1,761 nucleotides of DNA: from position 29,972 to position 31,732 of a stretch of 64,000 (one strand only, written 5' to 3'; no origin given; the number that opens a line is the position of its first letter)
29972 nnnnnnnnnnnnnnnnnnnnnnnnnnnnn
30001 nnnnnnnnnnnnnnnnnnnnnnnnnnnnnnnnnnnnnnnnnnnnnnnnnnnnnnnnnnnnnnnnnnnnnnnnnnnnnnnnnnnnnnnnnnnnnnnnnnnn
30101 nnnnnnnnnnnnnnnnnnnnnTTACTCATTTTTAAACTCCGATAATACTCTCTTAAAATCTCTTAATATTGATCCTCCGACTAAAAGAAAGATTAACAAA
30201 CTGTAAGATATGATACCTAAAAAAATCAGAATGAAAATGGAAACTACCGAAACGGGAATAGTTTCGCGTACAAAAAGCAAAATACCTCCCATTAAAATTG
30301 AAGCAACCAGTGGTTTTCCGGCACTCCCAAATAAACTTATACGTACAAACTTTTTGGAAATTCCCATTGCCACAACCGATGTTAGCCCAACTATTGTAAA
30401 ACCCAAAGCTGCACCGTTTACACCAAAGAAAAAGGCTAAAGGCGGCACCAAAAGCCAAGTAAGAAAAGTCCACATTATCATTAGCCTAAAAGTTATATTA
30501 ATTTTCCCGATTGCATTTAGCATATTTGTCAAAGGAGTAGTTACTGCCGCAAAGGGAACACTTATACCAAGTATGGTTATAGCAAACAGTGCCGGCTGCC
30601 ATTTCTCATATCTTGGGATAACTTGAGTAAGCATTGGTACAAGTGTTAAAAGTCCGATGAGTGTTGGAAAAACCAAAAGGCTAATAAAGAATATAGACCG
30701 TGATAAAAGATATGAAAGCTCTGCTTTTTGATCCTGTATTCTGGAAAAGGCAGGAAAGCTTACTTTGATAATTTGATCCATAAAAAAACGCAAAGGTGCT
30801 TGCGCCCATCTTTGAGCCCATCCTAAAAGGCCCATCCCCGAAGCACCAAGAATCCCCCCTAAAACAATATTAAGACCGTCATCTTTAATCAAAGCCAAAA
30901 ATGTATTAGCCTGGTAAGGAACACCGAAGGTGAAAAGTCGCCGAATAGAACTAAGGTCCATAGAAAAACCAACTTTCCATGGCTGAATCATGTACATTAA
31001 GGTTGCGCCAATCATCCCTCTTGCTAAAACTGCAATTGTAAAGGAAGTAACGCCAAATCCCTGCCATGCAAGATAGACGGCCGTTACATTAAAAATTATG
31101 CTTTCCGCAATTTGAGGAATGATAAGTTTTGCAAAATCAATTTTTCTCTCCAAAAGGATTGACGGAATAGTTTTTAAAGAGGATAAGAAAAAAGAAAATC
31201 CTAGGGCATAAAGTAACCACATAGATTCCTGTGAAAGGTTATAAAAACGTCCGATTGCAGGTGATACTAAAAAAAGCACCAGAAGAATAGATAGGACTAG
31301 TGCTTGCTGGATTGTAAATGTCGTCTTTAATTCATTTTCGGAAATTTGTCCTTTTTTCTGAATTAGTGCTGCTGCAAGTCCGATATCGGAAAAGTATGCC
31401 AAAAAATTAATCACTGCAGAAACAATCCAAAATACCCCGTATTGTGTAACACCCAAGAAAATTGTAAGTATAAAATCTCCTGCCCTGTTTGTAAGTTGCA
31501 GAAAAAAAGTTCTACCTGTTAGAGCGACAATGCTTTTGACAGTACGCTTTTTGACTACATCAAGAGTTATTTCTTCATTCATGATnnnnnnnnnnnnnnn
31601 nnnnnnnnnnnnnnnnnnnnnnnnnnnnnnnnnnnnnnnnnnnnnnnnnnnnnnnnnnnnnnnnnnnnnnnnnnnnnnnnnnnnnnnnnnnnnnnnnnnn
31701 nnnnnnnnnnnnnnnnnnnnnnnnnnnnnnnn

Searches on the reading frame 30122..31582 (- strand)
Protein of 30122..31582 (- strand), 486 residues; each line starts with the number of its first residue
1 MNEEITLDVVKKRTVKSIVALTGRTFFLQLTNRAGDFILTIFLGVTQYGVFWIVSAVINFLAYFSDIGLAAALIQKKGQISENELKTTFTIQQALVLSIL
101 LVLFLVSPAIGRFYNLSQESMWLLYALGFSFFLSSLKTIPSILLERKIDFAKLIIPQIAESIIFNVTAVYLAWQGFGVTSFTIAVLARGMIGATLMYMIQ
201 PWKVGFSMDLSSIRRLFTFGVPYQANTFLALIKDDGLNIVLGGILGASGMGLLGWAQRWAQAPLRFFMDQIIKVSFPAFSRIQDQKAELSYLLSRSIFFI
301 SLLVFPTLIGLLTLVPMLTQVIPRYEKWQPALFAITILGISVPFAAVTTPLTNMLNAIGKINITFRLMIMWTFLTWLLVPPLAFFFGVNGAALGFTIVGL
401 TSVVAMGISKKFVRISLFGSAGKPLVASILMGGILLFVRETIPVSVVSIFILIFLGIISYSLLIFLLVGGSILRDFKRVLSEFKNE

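Call 3: search_protein_families(library=pfam, proteins=[window:30122-31582:-], max_evalue=0.1)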
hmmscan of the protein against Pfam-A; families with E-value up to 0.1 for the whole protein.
window:30122-31582:- (486 aa): 2 families
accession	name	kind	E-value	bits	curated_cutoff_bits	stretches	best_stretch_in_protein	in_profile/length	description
PF13440.11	Polysacc_synt_3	-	5.4e-51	174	23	1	38-322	1-283/293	Polysaccharide biosynthesis protein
PF01943.22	Polysacc_synt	-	2.6e-19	70.2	28.2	1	37-283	24-274/274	Polysaccharide biosynthesis protein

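Call 4: search_protein_families(library=ncbifam, proteins=[window:30122-31582:-], max_evalue=0.1)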
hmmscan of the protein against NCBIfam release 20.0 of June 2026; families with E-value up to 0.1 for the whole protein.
window:30122-31582:- (486 aa): 3 families
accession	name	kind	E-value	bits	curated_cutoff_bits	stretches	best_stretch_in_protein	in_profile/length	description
NF007773.0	PRK10459.1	equivalog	1.2e-36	126.8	273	1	38-466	31-466/492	MOP flippase family protein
NF058658.1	Oglyco_Wzx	exception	7.6e-31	107.6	720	1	11-465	7-457/478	O-glycosylation flippase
NF047674.1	TeichurnBiosyTuaB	equivalog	3.2e-23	82.5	580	1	38-465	32-467/469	teichuronic acid biosynthesis protein TuaB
